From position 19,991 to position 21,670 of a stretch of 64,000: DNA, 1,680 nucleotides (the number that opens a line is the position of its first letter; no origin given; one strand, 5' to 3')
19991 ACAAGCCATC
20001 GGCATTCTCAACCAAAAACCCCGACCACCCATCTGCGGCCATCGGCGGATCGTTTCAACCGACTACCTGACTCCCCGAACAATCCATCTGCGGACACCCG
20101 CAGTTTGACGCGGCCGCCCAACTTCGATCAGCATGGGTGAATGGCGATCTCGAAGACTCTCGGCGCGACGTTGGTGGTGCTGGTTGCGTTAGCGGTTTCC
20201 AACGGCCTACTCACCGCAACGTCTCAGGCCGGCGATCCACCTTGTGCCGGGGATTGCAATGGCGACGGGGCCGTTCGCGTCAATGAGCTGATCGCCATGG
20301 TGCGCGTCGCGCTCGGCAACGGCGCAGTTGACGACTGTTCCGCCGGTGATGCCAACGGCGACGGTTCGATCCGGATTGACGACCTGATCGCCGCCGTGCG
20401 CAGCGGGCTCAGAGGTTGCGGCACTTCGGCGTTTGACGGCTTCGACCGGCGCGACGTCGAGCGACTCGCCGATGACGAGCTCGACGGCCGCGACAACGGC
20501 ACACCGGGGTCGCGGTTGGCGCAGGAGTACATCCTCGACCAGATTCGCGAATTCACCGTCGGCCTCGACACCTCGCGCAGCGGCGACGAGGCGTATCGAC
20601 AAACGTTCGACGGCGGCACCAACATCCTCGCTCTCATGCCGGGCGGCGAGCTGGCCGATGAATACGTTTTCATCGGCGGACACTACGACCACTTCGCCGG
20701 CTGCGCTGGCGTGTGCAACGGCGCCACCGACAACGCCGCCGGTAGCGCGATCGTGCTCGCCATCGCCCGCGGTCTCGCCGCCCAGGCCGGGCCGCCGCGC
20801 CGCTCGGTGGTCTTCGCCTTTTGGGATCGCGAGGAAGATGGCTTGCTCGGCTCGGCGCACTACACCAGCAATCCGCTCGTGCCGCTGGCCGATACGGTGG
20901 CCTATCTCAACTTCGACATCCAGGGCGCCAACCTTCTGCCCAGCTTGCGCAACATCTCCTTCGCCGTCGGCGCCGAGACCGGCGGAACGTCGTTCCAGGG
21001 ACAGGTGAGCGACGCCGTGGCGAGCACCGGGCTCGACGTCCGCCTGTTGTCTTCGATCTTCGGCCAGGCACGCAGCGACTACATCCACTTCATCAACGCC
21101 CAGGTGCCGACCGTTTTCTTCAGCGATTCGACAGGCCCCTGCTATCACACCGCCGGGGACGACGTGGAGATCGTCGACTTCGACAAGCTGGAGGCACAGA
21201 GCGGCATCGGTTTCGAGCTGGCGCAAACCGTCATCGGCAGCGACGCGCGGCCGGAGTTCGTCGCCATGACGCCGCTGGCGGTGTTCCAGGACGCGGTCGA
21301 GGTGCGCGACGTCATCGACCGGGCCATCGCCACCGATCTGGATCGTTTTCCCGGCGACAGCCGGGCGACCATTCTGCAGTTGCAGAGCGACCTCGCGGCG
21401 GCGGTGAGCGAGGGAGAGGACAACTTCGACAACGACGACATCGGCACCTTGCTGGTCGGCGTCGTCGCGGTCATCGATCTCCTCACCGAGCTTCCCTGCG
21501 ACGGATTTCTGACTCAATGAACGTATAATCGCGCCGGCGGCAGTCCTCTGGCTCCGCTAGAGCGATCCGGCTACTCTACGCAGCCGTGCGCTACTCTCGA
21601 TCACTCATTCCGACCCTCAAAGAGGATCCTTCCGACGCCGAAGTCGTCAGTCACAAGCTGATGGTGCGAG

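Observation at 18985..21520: Two adjacent secreted proteins carrying dockerin-like Ca-binding repeats; one is a novel 4-Cys tandem-repeat protein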

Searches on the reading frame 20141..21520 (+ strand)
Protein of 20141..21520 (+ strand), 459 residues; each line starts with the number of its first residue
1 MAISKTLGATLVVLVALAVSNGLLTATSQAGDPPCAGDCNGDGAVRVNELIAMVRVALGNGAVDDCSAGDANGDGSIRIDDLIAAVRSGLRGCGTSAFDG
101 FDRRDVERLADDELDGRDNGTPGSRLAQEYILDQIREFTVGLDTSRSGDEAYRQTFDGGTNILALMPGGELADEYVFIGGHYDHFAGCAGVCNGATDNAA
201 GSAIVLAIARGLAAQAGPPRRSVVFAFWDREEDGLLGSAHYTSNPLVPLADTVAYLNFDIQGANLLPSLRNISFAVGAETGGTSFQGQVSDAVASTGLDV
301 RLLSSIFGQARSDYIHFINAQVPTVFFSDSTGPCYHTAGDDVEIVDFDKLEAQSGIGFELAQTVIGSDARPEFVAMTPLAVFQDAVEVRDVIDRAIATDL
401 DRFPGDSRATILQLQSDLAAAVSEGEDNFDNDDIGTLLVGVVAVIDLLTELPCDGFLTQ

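Call 3: search_protein_families(library=pfam, proteins=[window:20141-21520:+], max_evalue=1)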
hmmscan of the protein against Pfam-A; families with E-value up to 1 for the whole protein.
window:20141-21520:+ (459 aa): 6 families
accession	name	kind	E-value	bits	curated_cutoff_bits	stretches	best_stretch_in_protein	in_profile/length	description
PF04389.22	Peptidase_M28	-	3.6e-37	128.4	21.3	1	161-351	1-183/193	Peptidase family M28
PF13405.12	EF-hand_6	-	5e-05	23.1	25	0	70-88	10-28/30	EF-hand domain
PF01546.33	Peptidase_M20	-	0.00067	20.1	24.6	1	194-243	32-81/206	Peptidase family M20/M25/M40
PF00036.39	EF-hand_1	-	0.007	16.3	25.4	0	70-88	10-28/29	EF hand domain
PF00404.24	Dockerin_1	-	0.011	16.3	22.9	1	36-78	1-45/57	Dockerin type I domain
PF13499.12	EF-hand_7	-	0.056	14.2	30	0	38-86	12-66/67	EF-hand domain pair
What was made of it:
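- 20141..21520 (+): Gene B: secreted M28 aminopeptidase of 459 aa with an N-terminal dockerin-like domain. Pfam match (call 3).
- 20243..20419 (+): Cys-framed dockerin-like domain of gene B (residues 35-93). Both Ca loops are intact: 20252-20287 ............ and 20348-20383 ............. Pfam EF-hand_6 5e-5 and Dockerin_1 0.011, both below their cutoffs (call 3).
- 20621..21193 (+): M28 catalytic domain (residues 161-351). Putative metal and catalytic residues are HYD (179-184), TDN (195-201), EE (231-232), NFD (257-259) and YH (335-336). Pfam PF04389: 128.4 bits against a cutoff of 21.3 (call 3).
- On Peptidase family M28: 128.4 bits against a cutoff of 21.3 (call 3).
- Checked: The loops of gene B are not 'canonical dockerin' by Pfam: Dockerin_1 gives E=0.011 and 16.3 bits against a cutoff of 22.9 (call 3).
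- Pfam Dockerin_1 is below its cutoff for gene B and absent for gene A (call 3).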

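Call 11: find_encoding_contigs(protein=window:20141-21520:+, flank=10000, max_places=4)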
Protein window:20141-21520:+ (459 aa): no gene with exactly this product is on record in the collection.
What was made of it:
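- Tried and rejected: An exact-sequence look-up of gene B in the assembly index found nothing (call 11).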

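Call 15: search_protein_families(library=ncbifam, proteins=[window:20141-21520:+], max_evalue=1)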
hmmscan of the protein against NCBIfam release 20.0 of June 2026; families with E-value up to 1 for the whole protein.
window:20141-21520:+ (459 aa): 5 families
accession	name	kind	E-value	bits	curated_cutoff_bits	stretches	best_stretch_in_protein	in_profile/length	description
NF045908.1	AminopepLapALeg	equivalog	1.8e-05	23.8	600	1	172-351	203-380/396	aminopeptidase LapA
NF005913.0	PRK07906.1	subfamily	4.5e-05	22.2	382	1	193-241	117-165/442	hypothetical protein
NF006771.0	PRK09290.1-5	subfamily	0.075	11.5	399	1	156-244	56-139/413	allantoate amidohydrolase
NF041410.1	XopAW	subfamily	0.086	12.6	120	1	38-86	113-162/235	XopAW family type III secretion system calcium-binding effector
TIGR01900.1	dapE-gram_pos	equivalog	0.13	11.1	304.2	1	192-232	86-124/351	succinyl-diaminopimelate desuccinylase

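Call 19: find_related_loci(query=window:20141-21520:+, collection=genome_contigs, flank=10000)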
Query window:20141-21520:+ (459 aa) in genome_contigs; peptide patterns used: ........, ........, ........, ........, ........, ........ (x = any residue, [..] = any of these).
333 stretches matched a pattern; 212 encode a relative of the query (tblastn E <= 1e-3); the best 80 are kept; 80 distinct loci.
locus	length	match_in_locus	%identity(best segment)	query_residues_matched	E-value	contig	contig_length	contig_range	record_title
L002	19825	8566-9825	61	38-457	9e-161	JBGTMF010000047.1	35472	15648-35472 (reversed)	MAG: Thermodesulfobacteriota bacterium isolate JTS-RE355 k141_1596232, whole genome shotgun sequence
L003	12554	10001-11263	64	37-457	1e-159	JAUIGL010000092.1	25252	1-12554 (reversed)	MAG: bacterium isolate Co_bin.149 NODE_11297_length_25252_cov_2.282070, whole genome shotgun sequence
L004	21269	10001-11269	55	35-457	9e-148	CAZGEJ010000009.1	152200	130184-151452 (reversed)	MAG TPA_asm: uncultured Candidatus Binatia bacterium isolate binchicken_co319_203 genome assembly, contig: NODE_127_leng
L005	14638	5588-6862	62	35-459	4e-167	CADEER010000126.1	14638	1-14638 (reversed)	uncultured bacterium isolate Bacteria sp. RBC016 genome assembly, contig: MAG016_126, whole genome shotgun sequence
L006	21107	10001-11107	55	96-457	1e-130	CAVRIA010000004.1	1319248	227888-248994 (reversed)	MAG: uncultured bacterium isolate MFD05684.bin.1.163 genome assembly, contig: contig_14863, whole genome shotgun sequenc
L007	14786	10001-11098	53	98-457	2e-126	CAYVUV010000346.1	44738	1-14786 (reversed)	MAG TPA_asm: uncultured Candidatus Binatia bacterium isolate binchicken_co200_21 genome assembly, contig: k141_394855, w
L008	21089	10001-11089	55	105-459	3e-126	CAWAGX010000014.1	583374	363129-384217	MAG: uncultured Actinomycetes bacterium isolate MFD04944.bin.2.173 genome assembly, contig: contig_40742, whole genome s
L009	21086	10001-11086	56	105-458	4e-124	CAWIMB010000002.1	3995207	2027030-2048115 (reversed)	MAG: uncultured Actinomycetes bacterium isolate MFD04944.bin.2.122 genome assembly, contig: contig_32065, whole genome s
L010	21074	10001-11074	55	105-457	5e-123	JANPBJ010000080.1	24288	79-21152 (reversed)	MAG: Acidimicrobiia bacterium isolate VAR_78_metabat_94 VAR_78_k141_705690, whole genome shotgun sequence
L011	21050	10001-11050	54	105-458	9e-122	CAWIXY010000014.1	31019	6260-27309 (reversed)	MAG: uncultured Actinomycetes bacterium isolate MFD05747.bin.2.167 genome assembly, contig: contig_85219, whole genome s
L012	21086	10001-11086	54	103-459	6e-122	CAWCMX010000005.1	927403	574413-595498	MAG: uncultured Acidimicrobiia bacterium isolate MFD05502.bin.2.24 genome assembly, contig: contig_55238, whole genome s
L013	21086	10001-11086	54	103-459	7e-121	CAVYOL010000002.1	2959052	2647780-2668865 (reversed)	MAG: uncultured Acidimicrobiia bacterium isolate MFD05841.bin.2.228 genome assembly, contig: contig_23896, whole genome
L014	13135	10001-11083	54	104-457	3e-121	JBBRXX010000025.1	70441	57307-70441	MAG: Acidimicrobiia bacterium isolate La5_maxbin2.189 La5_maxbin2.189_K_1346097_L_70441_cov_27.2151, whole genome shotgu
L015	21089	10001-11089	54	104-459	3e-119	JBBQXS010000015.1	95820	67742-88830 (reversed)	MAG: Acidimicrobiia bacterium isolate Co_metawrap_2126 Cmw_2126_k141_27027876_length_95820_cov_14.9761, whole genome sho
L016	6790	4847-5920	54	106-457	5e-119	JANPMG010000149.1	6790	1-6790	MAG: Acidimicrobiia bacterium isolate VAR_48_metabat_304 VAR_48_k141_4140199, whole genome shotgun sequence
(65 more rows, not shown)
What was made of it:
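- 20141..21520 (+): Orthologues at 55-64% identity in Binatia-like MAGs (call 19).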

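Call 70: search_solved_structures(query=window:20141-21520:+, max_evalue=0.00001, show_alignments=2)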
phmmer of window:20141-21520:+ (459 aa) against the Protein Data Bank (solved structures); distinct sequences matched with E-value up to 0.00001: 27.
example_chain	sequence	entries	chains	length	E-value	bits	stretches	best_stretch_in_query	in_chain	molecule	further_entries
1cp7_A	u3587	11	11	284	9.2e-12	48.2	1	115-263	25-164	AMINOPEPTIDASE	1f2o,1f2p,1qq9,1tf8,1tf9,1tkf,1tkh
4twe_A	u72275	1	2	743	1.7e-11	47.3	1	157-261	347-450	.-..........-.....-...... acidic dipeptidase-like protein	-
3b3t_A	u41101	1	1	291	2.4e-09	40.3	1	160-326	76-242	Bacterial leucyl aminopeptidase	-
3fec_A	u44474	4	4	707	2.7e-09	40.1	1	161-260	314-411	Glutamate carboxypeptidase III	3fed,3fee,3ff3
1amp_A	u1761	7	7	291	1.2e-08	38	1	160-326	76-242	AMINOPEPTIDASE | PROTEIN (AMINOPEPTIDASE) | BACTERIAL LEUCYL AMINOPEPTIDASE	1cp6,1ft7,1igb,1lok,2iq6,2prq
3b35_A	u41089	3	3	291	1.2e-08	38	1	160-326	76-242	Bacterial leucyl aminopeptidase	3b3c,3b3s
1rtq_A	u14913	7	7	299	1.2e-08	38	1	160-326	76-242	Bacterial leucyl aminopeptidase | Aminopeptidase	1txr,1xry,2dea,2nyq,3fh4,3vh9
3b3v_A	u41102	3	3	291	2.3e-08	37.1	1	160-292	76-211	Bacterial leucyl aminopeptidase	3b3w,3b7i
1z8l_A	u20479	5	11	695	2.3e-08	37.1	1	161-260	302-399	Glutamate carboxypeptidase II | Glutamate carboxypeptidase 2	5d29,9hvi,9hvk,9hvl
5ely_A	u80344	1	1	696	2.3e-08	37.1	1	161-260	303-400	Glutamate carboxypeptidase 2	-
2c6c_A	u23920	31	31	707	2.3e-08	37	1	161-260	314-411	GLUTAMATE CARBOXYPEPTIDASE II | GLUTAMATE CARBOXYPEPTIDASE 2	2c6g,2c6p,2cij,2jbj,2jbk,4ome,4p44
2oot_A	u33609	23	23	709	2.4e-08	37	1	161-260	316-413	Glutamate carboxypeptidase 2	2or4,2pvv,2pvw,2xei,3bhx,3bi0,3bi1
2xef_A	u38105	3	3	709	2.4e-08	37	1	161-260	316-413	GLUTAMATE CARBOXYPEPTIDASE 2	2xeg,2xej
3rbu_A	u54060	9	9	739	2.5e-08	36.9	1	161-260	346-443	Glutamate carboxypeptidase 2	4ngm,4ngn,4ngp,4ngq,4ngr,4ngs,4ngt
4mcs_A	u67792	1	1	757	2.5e-08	36.9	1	161-260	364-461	Glutamate carboxypeptidase 2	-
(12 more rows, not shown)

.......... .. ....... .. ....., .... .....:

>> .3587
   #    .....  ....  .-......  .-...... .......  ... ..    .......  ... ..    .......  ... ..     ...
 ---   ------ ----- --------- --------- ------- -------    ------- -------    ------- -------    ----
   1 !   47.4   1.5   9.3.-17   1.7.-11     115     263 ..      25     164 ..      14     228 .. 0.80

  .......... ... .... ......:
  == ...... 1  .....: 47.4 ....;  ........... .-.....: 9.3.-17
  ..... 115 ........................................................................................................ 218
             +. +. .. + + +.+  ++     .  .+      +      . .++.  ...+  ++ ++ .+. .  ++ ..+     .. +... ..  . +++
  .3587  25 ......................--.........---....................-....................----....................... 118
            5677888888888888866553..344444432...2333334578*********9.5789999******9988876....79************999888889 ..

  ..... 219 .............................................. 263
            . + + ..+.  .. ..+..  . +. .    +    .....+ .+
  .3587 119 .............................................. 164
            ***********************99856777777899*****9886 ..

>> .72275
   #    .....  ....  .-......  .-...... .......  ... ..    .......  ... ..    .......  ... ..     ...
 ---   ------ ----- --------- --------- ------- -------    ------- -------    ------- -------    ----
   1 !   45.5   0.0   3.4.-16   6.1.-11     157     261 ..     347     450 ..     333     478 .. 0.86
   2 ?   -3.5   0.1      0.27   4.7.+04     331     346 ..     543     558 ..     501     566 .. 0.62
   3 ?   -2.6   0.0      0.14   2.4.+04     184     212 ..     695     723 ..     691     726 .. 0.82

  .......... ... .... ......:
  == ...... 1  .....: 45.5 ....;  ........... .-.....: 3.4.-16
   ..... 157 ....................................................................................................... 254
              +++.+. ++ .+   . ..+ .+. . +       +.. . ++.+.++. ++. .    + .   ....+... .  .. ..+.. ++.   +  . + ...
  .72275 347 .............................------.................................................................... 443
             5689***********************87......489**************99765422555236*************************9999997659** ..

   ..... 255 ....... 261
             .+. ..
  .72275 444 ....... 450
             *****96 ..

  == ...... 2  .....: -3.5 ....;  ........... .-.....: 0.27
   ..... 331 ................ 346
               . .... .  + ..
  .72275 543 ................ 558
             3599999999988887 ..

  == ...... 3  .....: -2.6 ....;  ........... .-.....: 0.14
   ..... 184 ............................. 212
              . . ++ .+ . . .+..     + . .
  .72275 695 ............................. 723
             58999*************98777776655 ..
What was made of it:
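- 20621..21193 (+): The alignment to Streptomyces griseus aminopeptidase 1cp7 keeps the H/D, DN, EE and NFD motifs (call 70).
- On Peptidase family M28: The H/D, DN, EE and NFD motifs align with 1cp7 (call 70).
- Closest known: Streptomyces griseus aminopeptidase and Vibrio leucyl aminopeptidase. Same: Gene B residues 115-351 align with them and keep the H/D, DN, EE and NFD motifs (calls 3, 70).
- Pfam and the 1cp7 alignment support an active M28 peptidase (calls 3, 70).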
